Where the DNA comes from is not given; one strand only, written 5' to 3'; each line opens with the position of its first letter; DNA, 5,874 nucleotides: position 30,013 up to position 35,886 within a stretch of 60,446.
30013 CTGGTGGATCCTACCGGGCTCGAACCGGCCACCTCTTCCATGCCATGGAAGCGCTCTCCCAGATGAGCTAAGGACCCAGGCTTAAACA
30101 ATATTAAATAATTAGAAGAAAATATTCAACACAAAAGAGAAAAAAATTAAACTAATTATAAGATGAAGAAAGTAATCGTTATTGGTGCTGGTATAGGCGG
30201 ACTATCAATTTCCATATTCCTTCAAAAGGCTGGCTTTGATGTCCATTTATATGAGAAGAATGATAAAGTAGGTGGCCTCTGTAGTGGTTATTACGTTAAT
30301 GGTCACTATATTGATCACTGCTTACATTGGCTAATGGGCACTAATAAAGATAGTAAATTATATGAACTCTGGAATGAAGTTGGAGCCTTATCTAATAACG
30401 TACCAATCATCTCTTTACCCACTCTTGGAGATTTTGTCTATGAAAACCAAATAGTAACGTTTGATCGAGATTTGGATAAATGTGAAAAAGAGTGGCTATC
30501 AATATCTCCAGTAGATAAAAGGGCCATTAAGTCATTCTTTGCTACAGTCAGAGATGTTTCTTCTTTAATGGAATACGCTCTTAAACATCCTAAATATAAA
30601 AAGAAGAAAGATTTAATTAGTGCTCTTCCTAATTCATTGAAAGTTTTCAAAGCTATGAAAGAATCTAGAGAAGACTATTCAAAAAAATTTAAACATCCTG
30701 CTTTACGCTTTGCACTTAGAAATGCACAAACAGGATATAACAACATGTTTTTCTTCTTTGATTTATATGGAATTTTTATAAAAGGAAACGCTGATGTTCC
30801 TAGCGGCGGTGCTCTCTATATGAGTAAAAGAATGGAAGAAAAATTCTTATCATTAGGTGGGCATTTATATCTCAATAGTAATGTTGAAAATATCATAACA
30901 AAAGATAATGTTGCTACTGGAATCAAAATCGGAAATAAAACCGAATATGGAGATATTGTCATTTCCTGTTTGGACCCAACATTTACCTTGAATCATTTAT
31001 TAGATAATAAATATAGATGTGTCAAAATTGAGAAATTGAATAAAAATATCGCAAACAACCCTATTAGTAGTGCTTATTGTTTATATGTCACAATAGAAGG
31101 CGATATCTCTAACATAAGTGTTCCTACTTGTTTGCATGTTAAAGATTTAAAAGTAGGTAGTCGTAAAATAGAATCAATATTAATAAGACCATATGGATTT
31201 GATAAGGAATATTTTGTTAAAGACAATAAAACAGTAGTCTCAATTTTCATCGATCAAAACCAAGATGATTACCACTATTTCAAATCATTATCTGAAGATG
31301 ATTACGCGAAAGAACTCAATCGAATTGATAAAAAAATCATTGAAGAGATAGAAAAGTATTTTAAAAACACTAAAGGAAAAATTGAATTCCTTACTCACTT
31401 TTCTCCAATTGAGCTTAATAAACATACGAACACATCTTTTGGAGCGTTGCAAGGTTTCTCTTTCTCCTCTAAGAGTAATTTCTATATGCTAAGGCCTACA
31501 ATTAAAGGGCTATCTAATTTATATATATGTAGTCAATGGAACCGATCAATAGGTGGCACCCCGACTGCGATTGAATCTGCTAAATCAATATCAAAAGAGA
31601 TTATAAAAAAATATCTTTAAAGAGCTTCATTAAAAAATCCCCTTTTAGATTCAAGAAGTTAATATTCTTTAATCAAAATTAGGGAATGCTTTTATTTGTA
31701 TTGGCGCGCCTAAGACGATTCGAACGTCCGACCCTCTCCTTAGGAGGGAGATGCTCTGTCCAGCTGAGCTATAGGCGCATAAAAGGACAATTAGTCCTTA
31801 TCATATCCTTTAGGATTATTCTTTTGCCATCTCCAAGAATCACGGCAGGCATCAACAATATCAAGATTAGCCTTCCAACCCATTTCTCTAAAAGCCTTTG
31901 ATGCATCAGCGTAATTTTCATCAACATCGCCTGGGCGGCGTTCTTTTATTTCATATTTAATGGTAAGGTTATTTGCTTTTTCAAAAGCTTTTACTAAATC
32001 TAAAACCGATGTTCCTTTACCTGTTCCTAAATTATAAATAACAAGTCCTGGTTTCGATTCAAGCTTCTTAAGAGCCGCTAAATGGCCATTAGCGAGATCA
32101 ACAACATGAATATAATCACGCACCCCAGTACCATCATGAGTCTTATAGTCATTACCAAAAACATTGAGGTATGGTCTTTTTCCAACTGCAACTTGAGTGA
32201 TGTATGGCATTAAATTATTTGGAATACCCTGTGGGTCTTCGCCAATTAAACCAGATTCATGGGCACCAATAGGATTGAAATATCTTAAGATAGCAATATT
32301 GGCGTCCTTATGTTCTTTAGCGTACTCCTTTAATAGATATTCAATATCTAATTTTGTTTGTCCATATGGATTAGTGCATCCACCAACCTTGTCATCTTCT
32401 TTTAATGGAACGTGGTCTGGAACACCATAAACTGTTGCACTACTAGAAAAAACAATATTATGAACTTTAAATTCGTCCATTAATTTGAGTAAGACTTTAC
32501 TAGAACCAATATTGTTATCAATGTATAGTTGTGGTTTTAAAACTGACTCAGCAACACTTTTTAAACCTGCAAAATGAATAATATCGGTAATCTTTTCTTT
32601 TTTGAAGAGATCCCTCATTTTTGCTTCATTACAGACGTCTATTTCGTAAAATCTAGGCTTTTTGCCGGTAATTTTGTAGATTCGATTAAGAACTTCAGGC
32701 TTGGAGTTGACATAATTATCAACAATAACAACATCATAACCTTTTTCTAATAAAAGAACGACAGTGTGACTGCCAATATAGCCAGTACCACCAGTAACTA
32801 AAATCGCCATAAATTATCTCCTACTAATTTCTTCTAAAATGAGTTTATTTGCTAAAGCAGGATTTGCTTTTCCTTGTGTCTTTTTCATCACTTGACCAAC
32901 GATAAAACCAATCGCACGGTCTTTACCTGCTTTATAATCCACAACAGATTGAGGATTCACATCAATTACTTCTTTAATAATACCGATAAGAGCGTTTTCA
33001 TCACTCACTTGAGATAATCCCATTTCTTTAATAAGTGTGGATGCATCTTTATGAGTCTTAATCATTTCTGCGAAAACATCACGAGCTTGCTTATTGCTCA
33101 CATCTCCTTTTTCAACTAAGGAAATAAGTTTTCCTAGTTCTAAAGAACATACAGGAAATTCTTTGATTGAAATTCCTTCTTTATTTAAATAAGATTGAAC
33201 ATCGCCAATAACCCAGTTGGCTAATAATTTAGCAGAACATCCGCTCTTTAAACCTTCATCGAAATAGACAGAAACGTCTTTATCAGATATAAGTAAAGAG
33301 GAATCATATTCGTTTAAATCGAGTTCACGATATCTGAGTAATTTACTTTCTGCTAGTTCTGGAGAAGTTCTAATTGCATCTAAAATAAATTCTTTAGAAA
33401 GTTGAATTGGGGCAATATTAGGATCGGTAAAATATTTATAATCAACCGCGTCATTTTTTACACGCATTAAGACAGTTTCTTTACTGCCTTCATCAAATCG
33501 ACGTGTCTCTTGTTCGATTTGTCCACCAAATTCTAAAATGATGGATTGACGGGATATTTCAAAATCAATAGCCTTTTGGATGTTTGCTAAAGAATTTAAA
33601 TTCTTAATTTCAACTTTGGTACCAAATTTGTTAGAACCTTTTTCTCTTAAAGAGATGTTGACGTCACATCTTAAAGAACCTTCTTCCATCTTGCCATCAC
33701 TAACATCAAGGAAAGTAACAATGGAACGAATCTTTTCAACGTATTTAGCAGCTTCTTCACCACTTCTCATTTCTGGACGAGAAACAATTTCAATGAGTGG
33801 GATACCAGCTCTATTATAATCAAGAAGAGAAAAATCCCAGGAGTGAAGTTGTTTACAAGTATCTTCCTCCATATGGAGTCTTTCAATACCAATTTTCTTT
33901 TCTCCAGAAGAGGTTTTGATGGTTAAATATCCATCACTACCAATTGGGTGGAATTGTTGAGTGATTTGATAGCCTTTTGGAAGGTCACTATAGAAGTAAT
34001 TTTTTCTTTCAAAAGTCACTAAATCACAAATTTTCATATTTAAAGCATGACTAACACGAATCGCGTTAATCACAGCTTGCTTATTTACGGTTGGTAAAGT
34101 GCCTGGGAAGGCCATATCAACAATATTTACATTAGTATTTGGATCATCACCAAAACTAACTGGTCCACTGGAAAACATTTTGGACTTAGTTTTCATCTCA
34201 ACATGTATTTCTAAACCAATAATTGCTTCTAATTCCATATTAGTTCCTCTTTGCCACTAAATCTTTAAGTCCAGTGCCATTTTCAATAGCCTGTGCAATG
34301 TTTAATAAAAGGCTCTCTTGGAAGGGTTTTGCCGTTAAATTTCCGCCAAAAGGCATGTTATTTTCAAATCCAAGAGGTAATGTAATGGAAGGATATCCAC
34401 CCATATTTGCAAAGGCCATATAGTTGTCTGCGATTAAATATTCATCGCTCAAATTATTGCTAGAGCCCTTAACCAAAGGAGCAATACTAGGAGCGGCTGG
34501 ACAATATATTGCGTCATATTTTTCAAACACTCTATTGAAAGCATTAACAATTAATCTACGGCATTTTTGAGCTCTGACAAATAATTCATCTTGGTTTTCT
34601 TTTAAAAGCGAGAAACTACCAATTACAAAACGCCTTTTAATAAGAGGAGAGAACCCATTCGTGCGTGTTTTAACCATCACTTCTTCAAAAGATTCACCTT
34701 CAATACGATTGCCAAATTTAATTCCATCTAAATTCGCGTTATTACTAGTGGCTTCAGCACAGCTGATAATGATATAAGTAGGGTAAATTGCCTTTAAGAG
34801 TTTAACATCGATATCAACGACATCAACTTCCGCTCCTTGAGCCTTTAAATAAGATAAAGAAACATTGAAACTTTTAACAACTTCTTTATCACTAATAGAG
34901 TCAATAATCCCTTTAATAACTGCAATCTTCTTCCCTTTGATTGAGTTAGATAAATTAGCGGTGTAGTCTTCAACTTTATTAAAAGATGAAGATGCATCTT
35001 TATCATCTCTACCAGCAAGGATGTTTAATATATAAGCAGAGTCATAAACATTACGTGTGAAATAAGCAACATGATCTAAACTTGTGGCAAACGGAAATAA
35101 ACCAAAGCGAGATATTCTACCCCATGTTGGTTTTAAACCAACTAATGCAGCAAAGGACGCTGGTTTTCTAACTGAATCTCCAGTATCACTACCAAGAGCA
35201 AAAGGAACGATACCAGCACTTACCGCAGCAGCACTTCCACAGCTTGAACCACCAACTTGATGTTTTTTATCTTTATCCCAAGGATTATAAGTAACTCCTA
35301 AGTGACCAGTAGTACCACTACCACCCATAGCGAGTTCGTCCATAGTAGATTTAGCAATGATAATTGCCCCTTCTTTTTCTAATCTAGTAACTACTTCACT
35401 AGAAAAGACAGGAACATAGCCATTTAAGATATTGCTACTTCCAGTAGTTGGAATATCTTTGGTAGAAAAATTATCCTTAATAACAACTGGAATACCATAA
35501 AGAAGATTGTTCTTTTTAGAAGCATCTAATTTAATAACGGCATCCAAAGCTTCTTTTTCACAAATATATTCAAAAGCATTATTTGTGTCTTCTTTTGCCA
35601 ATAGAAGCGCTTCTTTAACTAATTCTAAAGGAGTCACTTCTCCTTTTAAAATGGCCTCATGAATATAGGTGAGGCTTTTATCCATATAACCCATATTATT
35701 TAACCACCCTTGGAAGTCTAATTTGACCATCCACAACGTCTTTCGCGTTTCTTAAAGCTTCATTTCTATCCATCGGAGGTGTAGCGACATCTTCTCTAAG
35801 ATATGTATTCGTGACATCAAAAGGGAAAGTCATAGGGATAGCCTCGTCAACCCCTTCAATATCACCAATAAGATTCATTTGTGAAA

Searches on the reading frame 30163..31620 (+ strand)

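Call 35: search_protein_families(library=pfam, proteins=[window:30163-31620:+], max_evalue=0.00001)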
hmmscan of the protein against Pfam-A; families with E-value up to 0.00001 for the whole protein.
window:30163-31620:+ (485 aa): 5 families
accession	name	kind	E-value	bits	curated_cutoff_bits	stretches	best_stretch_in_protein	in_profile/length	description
PF13450.12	NAD_binding_8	-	2.6e-16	60.1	21.9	1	6-72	1-67/68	NAD(P)-binding Rossmann-like domain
PF01593.30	Amino_oxidase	-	1.1e-14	55.1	19.8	1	11-481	1-443/443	Flavin containing amine oxidoreductase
PF01266.30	DAO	-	6.3e-08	33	27.9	1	3-41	1-39/353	FAD dependent oxidoreductase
PF00070.33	Pyr_redox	-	6.6e-07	30.2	22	0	3-37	1-35/82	Pyridine nucleotide-disulphide oxidoreductase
PF07992.20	Pyr_redox_2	-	4.7e-06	26.7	26.1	0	2-43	1-43/291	Pyridine nucleotide-disulphide oxidoreductase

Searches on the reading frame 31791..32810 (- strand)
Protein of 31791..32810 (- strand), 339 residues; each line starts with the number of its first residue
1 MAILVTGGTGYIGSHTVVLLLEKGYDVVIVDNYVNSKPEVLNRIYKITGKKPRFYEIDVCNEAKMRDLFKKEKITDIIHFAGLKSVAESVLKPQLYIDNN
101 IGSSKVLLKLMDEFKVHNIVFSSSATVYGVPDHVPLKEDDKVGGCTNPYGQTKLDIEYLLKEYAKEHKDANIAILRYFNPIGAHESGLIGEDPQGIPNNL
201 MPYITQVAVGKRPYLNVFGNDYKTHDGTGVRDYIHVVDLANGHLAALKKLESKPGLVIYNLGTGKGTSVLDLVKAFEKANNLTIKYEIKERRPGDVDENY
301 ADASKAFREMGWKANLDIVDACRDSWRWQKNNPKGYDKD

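Call 35: search_protein_families(library=pfam, proteins=[window:31791-32810:-], max_evalue=0.00001)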
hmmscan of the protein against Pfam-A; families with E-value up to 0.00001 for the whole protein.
window:31791-32810:- (339 aa): 7 families
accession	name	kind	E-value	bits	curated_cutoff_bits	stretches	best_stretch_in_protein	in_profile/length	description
PF16363.11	GDP_Man_Dehyd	-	1.5e-54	186.1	27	1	4-324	1-331/332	GDP-mannose 4,6 dehydratase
PF01370.27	Epimerase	-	2e-52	178.4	20.9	1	3-262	1-240/240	NAD dependent epimerase/dehydratase family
PF02719.21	Polysacc_synt_2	-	2.9e-13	50.1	20.2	1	3-184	1-175/293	Polysaccharide biosynthesis protein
PF01073.25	3Beta_HSD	-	6.6e-12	45.5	22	1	4-129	1-121/280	3-beta hydroxysteroid dehydrogenase/isomerase family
PF04321.23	RmlD_sub_bind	-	5.2e-09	36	27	1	1-167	1-143/287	RmlD substrate binding domain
PF07993.18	NAD_binding_4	-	2.5e-08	33.8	20.1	0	71-187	86-214/258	Male sterility protein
PF00106.31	adh_short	-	1.2e-06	28.6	26.6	0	2-71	2-70/195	short chain dehydrogenase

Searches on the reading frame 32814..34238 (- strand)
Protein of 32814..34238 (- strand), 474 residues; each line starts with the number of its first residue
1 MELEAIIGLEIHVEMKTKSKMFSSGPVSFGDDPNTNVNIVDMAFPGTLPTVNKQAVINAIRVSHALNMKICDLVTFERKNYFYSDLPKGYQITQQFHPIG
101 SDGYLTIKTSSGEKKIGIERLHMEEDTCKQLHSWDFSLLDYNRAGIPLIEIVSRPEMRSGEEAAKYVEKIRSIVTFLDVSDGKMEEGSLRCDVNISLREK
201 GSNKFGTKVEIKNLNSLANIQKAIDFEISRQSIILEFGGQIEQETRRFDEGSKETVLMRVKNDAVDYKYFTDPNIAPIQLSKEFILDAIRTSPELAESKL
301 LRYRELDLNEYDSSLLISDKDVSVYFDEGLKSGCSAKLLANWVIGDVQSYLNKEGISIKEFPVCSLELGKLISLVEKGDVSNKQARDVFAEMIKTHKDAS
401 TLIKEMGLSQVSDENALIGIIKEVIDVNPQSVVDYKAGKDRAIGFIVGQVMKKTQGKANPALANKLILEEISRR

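Call 35: search_protein_families(library=pfam, proteins=[window:32814-34238:-], max_evalue=0.00001)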
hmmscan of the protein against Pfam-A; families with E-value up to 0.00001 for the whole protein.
window:32814-34238:- (474 aa): 2 families
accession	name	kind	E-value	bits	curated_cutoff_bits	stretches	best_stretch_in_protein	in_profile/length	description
PF02934.20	GatB_N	-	1.2e-115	385.9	23.4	1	6-285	2-276/277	GatB/GatE catalytic domain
PF02637.23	GatB_Yqey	-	3.9e-50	170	27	1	325-471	2-148/148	GatB domain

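Call 90: list_cluster_members(proteins=[window:32814-34238:-, window:44366-45379:-, window:16057-16914:-])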
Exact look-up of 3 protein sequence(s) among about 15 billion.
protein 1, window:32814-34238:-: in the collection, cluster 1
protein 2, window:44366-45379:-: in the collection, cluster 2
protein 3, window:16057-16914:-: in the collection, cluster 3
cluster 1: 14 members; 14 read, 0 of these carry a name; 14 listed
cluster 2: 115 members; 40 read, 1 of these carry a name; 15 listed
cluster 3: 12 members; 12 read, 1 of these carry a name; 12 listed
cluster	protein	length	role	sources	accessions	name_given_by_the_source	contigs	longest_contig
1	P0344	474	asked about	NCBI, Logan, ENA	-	-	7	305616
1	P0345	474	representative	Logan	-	-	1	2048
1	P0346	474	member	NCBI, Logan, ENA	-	-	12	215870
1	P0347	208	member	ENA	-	-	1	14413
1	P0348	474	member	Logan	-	-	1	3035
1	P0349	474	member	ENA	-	-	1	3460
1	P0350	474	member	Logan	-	-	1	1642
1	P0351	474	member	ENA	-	-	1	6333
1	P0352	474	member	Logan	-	-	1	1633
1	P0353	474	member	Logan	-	-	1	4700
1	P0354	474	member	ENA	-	-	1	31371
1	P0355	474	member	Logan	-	-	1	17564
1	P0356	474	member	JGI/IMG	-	-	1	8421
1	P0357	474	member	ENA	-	-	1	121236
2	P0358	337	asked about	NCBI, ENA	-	-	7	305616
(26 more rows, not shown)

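Call 92: find_encoding_contigs(protein=window:32814-34238:-, flank=500, max_places=10)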
Protein window:32814-34238:- (474 aa): 8 contigs read that carry it; 1 place shown.
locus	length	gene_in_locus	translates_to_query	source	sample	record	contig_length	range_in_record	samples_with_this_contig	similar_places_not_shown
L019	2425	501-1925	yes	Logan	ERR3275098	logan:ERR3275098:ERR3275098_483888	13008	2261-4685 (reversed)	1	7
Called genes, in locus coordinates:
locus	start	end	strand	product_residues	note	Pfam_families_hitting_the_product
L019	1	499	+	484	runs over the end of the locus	PF01425:Amidase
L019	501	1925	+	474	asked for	PF02934:GatB_N, PF02637:GatB_Yqey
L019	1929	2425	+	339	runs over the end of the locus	PF00106:adh_short (weak), PF01073:3Beta_HSD, PF01370:Epimerase, PF02719:Polysacc_synt_2, PF04321:RmlD_sub_bind, PF07993:NAD_binding_4 (weak), PF16363:GDP_Man_Dehyd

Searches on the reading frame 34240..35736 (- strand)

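Call 35: search_protein_families(library=pfam, proteins=[window:34240-35736:-], max_evalue=0.00001)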
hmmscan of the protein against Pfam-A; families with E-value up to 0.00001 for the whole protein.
window:34240-35736:- (498 aa): 1 family
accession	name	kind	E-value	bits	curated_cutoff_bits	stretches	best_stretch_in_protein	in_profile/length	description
PF01425.27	Amidase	-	1.9e-109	367.1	27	1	49-478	14-445/445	Amidase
